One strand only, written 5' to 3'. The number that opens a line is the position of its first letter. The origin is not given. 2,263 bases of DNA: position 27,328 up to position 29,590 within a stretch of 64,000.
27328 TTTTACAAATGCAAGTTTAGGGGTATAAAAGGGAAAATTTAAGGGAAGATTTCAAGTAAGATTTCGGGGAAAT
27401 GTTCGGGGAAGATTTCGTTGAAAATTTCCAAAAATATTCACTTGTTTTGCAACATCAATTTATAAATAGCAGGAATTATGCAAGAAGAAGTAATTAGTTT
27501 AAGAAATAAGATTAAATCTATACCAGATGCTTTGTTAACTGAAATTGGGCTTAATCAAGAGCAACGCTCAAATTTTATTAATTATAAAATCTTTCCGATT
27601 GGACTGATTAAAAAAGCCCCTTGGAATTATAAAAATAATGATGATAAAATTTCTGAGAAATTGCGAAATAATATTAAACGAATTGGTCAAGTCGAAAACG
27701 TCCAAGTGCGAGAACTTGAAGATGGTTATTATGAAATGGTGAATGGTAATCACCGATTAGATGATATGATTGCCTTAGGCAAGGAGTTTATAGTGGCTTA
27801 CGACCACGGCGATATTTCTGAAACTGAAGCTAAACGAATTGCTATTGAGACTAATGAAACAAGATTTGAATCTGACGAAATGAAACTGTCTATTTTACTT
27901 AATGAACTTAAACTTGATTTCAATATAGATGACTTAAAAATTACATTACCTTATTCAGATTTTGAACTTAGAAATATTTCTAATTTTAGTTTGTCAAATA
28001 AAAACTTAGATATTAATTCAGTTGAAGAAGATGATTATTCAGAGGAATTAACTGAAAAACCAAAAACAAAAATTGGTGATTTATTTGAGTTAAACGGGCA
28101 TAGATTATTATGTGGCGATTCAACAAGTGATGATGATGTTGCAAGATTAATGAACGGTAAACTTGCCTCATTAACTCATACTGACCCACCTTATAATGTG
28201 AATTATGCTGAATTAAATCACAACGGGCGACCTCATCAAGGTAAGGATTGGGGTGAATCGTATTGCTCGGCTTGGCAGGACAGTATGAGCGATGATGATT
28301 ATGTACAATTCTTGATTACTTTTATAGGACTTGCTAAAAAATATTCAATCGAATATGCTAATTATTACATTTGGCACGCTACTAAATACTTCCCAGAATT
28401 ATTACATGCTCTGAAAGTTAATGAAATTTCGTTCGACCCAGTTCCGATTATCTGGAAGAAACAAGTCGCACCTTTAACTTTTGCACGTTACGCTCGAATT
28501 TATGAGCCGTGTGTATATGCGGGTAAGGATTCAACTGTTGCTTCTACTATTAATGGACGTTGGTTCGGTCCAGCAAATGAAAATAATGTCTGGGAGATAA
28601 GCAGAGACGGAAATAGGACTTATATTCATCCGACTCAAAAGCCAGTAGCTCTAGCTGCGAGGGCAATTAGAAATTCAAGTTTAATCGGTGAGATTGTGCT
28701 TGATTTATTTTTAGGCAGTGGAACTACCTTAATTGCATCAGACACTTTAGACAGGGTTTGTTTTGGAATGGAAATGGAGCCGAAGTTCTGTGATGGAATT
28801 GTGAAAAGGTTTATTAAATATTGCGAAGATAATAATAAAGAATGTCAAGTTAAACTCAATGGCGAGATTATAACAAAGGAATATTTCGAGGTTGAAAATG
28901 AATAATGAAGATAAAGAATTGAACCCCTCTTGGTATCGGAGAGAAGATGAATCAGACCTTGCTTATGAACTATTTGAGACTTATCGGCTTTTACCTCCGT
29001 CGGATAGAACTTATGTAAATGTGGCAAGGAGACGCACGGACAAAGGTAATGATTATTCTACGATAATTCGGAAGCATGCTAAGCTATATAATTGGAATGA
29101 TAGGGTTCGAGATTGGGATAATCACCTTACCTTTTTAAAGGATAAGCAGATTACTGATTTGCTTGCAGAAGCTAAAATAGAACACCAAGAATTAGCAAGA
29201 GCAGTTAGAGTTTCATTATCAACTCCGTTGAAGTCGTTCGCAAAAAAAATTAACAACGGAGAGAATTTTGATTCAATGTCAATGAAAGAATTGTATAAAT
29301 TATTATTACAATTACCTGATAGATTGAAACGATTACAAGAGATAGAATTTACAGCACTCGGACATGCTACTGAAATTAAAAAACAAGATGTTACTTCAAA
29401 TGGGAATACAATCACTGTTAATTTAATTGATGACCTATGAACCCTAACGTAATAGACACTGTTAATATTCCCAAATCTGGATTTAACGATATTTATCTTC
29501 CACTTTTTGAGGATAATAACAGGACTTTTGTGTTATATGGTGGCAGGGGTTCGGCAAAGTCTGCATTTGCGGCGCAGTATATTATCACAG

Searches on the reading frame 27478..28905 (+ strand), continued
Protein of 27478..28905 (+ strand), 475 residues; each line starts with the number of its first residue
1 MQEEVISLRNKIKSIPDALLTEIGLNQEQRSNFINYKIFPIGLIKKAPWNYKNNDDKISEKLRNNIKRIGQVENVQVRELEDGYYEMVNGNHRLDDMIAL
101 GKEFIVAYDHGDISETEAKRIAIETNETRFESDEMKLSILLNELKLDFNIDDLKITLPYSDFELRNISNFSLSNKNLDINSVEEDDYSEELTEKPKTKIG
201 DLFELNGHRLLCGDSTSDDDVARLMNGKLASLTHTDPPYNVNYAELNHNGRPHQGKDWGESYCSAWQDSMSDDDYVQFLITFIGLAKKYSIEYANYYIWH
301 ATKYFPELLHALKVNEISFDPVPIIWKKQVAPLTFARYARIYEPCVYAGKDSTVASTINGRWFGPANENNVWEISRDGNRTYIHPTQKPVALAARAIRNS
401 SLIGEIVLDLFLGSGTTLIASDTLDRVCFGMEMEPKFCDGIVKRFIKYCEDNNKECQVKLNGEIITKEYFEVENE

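Call 66: search_dna_similar(query=window:27478-28902:+, collection=phages, mode=protein, max_rows=25, max_evalue=1e-20)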
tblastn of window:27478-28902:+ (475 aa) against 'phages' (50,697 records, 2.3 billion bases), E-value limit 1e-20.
Records with a match: 207; places in all: 207; records where one place covers at least 80% of the query: 165.
Best place of each record, by identity: <60% 207.
By first word of the organism name: Streptococcus 98; Porphyromonas 18; phage 12; Bacteriophage 10; Ruminococcus 7; Lactobacillus 5; Vibrio 5; Coprococcus 4; Acinetobacter 4; Oscillospiraceae 3; and 25 more.
By host as written in the record: - 29; Streptococcus suis 9; Ruminococcus sp. 6; Coprococcus sp. 4; Oscillospiraceae 3; Lachnospiraceae 3; Blautia sp. 3; Streptococcus pyogenes 3; and 128 more.
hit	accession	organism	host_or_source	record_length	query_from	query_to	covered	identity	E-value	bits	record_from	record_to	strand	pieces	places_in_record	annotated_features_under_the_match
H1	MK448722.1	Streptococcus phage Javan269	Streptococcus infantis SK970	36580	37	466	91%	32.8%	6e-41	193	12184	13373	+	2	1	adenine-specific methyltransferase (x2)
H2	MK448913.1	Streptococcus phage Javan346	Streptococcus oralis 734_SORA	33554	37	466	91%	32.4%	1e-46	179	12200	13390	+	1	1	adenine-specific methyltransferase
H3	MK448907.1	Streptococcus phage Javan320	Streptococcus mitis P-23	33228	37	466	91%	32.0%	1e-45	176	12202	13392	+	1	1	adenine-specific methyltransferase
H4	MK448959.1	Streptococcus phage Javan488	Streptococcus pyogenes M1_GAS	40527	33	461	90%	32.0%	2e-41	164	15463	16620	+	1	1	DNA modification methylase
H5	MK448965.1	Streptococcus phage Javan506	Streptococcus pyogenes MGAS2096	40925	33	461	90%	32.0%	2e-41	164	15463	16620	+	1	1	DNA modification methylase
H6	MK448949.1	Streptococcus phage Javan460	Streptococcus pyogenes ERR111889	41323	33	461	90%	32.0%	3e-41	163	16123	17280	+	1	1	DNA modification methylase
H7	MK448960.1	Streptococcus phage Javan492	Streptococcus pyogenes Manfredo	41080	33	461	90%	32.0%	9e-41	162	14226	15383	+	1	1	DNA modification methylase (x2)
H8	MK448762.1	Streptococcus phage Javan447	Streptococcus pyogenes Alab49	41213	33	461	90%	32.0%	9e-41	162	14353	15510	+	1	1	DNA modification methylase (x2)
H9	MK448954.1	Streptococcus phage Javan476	Streptococcus pyogenes ERR473551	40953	33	461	90%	32.0%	6e-40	159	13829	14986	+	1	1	DNA modification methylase (x2)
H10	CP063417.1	Parageobacillus phage JGon-2020a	Parageobacillus thermoglucosidasius 23.6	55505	26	445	88%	32.5%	2e-45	175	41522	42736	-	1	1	record has no annotation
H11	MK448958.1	Streptococcus phage Javan486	Streptococcus pyogenes HSC5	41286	33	461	90%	31.8%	1e-40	162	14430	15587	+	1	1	DNA modification methylase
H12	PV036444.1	Clostridium phage NatCom_42228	Clostridium sp. 003024715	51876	21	447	90%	31.6%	4e-48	184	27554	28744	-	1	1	DNA methyltransferase | hypothetical protein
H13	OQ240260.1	Latilactobacillus phage TMW 1.2272 P1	Latilactobacillus curvatus TMW 1.2272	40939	27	461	92%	31.0%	5e-41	162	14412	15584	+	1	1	DNA modification methylase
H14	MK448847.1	Streptococcus phage Javan124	Streptococcus dysgalactiae ERR084975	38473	37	453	88%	32.2%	4e-45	175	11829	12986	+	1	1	adenine-specific methyltransferase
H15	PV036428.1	phage NatCom_18656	human feces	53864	18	451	91%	30.8%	3e-42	166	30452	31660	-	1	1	DNA methyltransferase | hypothetical protein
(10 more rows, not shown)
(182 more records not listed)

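Call 71: find_encoding_contigs(protein=P0061, flank=3000, max_places=2)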
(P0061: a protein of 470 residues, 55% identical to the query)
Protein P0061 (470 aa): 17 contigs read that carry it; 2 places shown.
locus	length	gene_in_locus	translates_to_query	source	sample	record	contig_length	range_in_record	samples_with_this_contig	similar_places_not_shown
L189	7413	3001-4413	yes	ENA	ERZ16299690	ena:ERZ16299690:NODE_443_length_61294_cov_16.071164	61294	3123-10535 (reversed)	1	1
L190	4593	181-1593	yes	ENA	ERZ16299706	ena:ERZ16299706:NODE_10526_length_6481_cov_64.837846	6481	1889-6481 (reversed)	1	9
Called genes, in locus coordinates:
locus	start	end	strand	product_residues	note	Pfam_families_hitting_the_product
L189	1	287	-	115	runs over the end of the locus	-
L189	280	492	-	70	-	-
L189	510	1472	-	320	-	PF03864:Phage_cap_E (weak)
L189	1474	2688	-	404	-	PF00574:CLP_protease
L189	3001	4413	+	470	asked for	PF02195:ParB_N (weak), PF01555:N6_N4_Mtase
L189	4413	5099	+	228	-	-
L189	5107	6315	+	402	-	PF04466:Terminase_3, PF17288:Terminase_3C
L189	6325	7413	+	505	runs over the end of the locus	PF06074:Portal_Mu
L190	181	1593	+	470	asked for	PF02195:ParB_N (weak), PF01555:N6_N4_Mtase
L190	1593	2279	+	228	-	-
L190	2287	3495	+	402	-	PF04466:Terminase_3, PF17288:Terminase_3C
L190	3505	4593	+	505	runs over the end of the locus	PF06074:Portal_Mu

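Call 72: find_encoding_contigs(protein=P0021, flank=3000, max_places=2)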
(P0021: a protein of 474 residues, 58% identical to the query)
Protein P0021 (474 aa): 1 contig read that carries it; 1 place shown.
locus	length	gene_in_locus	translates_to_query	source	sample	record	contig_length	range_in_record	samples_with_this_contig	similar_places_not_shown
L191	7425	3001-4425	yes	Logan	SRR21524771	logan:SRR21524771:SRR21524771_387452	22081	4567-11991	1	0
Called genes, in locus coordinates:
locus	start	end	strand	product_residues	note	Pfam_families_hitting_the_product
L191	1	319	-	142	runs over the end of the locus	PF07030:Phage_Mu_Gp36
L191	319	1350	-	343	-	PF03864:Phage_cap_E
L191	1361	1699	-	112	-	PF02924:HDPD (weak)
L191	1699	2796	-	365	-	PF00574:CLP_protease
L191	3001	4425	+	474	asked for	PF02195:ParB_N (weak), PF01555:N6_N4_Mtase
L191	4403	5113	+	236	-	-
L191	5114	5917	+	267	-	PF03354:TerL_ATPase (weak), PF03237:Terminase_6N, PF05127:NAT10_TcmA_helicase (faint)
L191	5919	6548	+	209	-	PF17289:Terminase_6C (weak)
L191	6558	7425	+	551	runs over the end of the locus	PF06074:Portal_Mu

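Call 73: find_encoding_contigs(protein=P0034, flank=3000, max_places=2)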
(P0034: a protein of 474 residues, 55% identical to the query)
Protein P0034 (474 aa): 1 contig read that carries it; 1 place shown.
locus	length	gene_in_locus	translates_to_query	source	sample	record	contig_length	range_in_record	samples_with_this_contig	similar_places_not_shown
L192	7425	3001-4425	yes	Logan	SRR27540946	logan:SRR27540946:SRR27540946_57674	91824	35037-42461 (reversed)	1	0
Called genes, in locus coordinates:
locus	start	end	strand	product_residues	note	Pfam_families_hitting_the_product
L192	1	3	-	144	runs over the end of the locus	PF07030:Phage_Mu_Gp36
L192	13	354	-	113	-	PF09956:Phage_cement_2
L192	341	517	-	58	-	-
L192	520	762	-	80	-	PF23843:DUF7210 (weak)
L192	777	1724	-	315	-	-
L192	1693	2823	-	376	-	PF00574:CLP_protease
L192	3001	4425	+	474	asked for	PF02195:ParB_N (weak), PF01555:N6_N4_Mtase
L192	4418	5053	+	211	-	-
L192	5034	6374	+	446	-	PF04466:Terminase_3, PF17288:Terminase_3C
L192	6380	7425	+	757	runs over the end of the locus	PF06074:Portal_Mu, PF04233:Phage_Mu_F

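Call 81: search_protein_families(library=phrogs, proteins=[L180:4445-5038:+, L183:4406-4945:+, L186:4438-5037:+, L189:4413-5099:+, L191:4403-5113:+, L192:4418-5053:+], max_evalue=0.001)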
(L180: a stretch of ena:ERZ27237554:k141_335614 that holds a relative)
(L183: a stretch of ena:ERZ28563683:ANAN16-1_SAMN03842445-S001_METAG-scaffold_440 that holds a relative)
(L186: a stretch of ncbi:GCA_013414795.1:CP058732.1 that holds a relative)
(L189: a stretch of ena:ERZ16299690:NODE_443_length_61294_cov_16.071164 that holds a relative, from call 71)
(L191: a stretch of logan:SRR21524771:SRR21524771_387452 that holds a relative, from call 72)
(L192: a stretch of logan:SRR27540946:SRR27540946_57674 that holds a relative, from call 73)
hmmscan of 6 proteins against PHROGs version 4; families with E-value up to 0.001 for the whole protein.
L180:4445-5038:+ (197 aa): 1 family
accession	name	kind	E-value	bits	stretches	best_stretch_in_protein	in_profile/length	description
phrog_6299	-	head and packaging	1.5e-22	81.5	1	15-184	6-171/193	terminase small subunit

L183:4406-4945:+ (179 aa): 1 family
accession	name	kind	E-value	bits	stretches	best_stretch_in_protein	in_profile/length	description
phrog_6299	-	head and packaging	4.6e-24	86.5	1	14-171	7-158/193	terminase small subunit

L186:4438-5037:+ (199 aa): 1 family
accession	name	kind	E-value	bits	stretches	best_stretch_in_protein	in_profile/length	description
phrog_6299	-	head and packaging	3e-21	77.3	1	7-196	8-190/193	terminase small subunit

L189:4413-5099:+ (228 aa): 1 family
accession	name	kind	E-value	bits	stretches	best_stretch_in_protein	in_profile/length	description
phrog_6299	-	head and packaging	3.9e-17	63.9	1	21-121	7-107/193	terminase small subunit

L191:4403-5113:+ (236 aa): 1 family
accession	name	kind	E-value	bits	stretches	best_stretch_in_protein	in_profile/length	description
phrog_6299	-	head and packaging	1.8e-18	68.2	1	38-176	4-141/193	terminase small subunit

L192:4418-5053:+ (211 aa): 2 families
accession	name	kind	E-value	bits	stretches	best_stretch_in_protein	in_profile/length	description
phrog_6299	-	head and packaging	1e-16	62.5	1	20-115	7-99/193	terminase small subunit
phrog_31681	-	unknown function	0.00029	22.3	1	115-174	36-94/124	-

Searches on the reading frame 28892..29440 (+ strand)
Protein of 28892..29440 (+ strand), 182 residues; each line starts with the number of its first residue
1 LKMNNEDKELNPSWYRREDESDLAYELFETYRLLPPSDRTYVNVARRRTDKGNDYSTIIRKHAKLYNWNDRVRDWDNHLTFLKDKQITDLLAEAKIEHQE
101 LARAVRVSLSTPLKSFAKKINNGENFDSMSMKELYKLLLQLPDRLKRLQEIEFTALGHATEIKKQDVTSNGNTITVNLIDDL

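Call 9: search_protein_families(library=pfam, proteins=[window:28892-29440:+], max_evalue=0.01)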
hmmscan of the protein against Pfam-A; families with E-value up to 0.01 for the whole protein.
window:28892-29440:+ (182 aa): 0 families

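Call 26: search_protein_families(library=phrogs, proteins=[window:28892-29437:+], max_evalue=0.001)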
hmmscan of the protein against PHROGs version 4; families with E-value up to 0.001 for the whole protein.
window:28892-29437:+ (182 aa): 1 family
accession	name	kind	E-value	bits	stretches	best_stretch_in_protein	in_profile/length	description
phrog_6299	-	head and packaging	5.4e-15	56.9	1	12-175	8-163/193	terminase small subunit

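Call 27: find_related_loci(query=A2, collection=viral_contigs, flank=4000)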
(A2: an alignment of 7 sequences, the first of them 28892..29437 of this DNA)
Query A2 (182 aa) in viral_contigs; peptide patterns used: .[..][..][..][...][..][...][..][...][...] (x = any residue, [..] = any of these).
24 stretches matched a pattern; 4 encode a relative of the query (tblastn E <= 1e-3); 4 distinct loci.
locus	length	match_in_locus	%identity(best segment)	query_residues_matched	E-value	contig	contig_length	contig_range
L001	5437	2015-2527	50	5-180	9e-55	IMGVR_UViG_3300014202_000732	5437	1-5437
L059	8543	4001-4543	48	3-181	2e-51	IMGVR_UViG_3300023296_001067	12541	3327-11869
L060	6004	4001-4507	46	10-181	4e-46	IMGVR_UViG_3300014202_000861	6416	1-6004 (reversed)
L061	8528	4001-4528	26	1-178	6e-9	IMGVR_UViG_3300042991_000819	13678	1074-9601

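Call 47: find_homologous_proteins(query=window:28898-29437:+, max_evalue=0.00001)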
Query window:28898-29437:+ (180 aa): 4 proteins with E <= 0.00001 among 78 candidates.
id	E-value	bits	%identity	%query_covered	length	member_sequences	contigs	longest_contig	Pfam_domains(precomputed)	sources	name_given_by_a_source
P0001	6.8e-113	393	99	100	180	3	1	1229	-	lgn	-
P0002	1.3e-72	261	68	97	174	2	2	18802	-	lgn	-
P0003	2.3e-46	176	50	98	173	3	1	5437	-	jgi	-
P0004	9.3e-41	158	47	99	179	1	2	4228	-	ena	-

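Call 48: find_encoding_contigs(protein=P0002, flank=6000, max_places=4)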
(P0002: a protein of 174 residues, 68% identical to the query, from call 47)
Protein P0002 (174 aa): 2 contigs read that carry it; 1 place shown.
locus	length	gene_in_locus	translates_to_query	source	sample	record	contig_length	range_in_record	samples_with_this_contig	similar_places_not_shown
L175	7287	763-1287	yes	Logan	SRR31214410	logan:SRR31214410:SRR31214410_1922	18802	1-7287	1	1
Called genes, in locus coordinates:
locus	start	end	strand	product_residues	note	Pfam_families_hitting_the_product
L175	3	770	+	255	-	?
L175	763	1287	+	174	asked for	-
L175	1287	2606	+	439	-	PF04466:Terminase_3, PF03237:Terminase_6N, PF17288:Terminase_3C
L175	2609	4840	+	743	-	PF06074:Portal_Mu, PF04233:Phage_Mu_F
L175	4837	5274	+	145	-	PF05069:Phage_tail_S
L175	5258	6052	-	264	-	-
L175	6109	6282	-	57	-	PF09926:DUF2158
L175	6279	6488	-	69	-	-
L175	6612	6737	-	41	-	-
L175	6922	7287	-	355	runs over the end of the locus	PF01381:HTH_3, PF06114:Peptidase_M78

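Call 49: find_encoding_contigs(protein=P0001, flank=3000, max_places=4)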
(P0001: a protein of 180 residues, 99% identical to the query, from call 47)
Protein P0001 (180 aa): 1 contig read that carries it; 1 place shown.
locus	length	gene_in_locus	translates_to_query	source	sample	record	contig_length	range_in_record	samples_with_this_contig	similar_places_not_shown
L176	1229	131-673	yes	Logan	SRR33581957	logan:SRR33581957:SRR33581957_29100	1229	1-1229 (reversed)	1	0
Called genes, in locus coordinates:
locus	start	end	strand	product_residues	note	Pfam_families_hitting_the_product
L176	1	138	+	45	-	?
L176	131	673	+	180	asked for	-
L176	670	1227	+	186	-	?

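Call 67: search_dna_similar(query=window:28898-29437:+, collection=phages, mode=protein, max_rows=25, max_evalue=0.001)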
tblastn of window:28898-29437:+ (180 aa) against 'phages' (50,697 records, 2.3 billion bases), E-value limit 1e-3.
No match.

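Call 69: search_solved_structures(query=A2, max_evalue=1)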
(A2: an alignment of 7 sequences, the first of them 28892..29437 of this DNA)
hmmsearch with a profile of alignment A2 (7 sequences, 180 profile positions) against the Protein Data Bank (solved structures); distinct sequences matched with E-value up to 1: 5.
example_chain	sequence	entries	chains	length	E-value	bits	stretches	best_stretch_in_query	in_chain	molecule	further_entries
2z2l_C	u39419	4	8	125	0.039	16.7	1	130-172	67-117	Penicillin-binding protein 2X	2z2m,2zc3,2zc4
7am1_A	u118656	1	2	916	0.31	13.8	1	105-145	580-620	Protein SSD1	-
1pmd_A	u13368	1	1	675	0.41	13.4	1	130-173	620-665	PEPTIDOGLYCAN SYNTHESIS MULTIFUNCTIONAL ENZYME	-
1pyy_A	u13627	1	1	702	0.43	13.3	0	130-173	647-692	Penicillin-binding protein 2X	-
1qme_A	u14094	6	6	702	0.43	13.3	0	130-173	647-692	PENICILLIN-BINDING PROTEIN 2X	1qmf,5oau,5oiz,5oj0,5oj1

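Call 75: predict_structure(alignment_id=A6)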
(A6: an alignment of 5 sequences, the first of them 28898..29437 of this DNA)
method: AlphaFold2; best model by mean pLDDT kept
length: 180 residues; sequences in the alignment: 5
mean_pLDDT: 69.7   pTM: 0.47
mean pLDDT of the five models: 69.7, 65.0, 64.5, 64.5, 63.0
residues with pLDDT >= 90: 47; 70-90: 35; 50-70: 69; < 50: 29
segments of 3 or more residues with pLDDT < 50: 1-6, 142-158, 176-180
pLDDT, mean of each block of 10 residues (from residue 1): 49 86 92 92 79 84 93 90 84 73 62 60 59 62 44 42 58 48
secondary structure, 60 per line:
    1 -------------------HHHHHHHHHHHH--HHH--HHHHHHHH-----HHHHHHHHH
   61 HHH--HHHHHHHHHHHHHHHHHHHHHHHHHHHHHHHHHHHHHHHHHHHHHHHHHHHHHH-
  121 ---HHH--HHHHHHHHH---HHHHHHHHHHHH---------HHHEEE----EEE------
elements in order: H20-31 H39-46 H52-63 H66-119 H129-137 H141-152 E165-167 E172-174

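Call 104: find_encoding_contigs(protein=P0002, flank=10000, max_places=3)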
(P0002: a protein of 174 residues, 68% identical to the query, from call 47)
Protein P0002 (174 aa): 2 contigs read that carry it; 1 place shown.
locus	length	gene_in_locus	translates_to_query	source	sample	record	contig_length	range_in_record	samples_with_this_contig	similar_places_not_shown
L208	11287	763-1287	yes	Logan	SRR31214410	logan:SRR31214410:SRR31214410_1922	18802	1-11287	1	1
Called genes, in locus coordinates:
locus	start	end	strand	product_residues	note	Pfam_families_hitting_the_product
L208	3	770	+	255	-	?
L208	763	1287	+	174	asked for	-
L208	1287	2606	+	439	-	PF04466:Terminase_3, PF03237:Terminase_6N, PF17288:Terminase_3C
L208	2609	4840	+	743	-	PF06074:Portal_Mu, PF04233:Phage_Mu_F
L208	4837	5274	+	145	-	PF05069:Phage_tail_S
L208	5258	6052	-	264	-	-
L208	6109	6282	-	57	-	PF09926:DUF2158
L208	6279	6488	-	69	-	-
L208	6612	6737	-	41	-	-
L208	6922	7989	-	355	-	PF01381:HTH_3, PF06114:Peptidase_M78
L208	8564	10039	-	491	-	PF16115:DUF4831 (faint)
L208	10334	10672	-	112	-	PF06094:GGACT, PF13772:AIG2_2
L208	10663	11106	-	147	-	PF06094:GGACT, PF13772:AIG2_2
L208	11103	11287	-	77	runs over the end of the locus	-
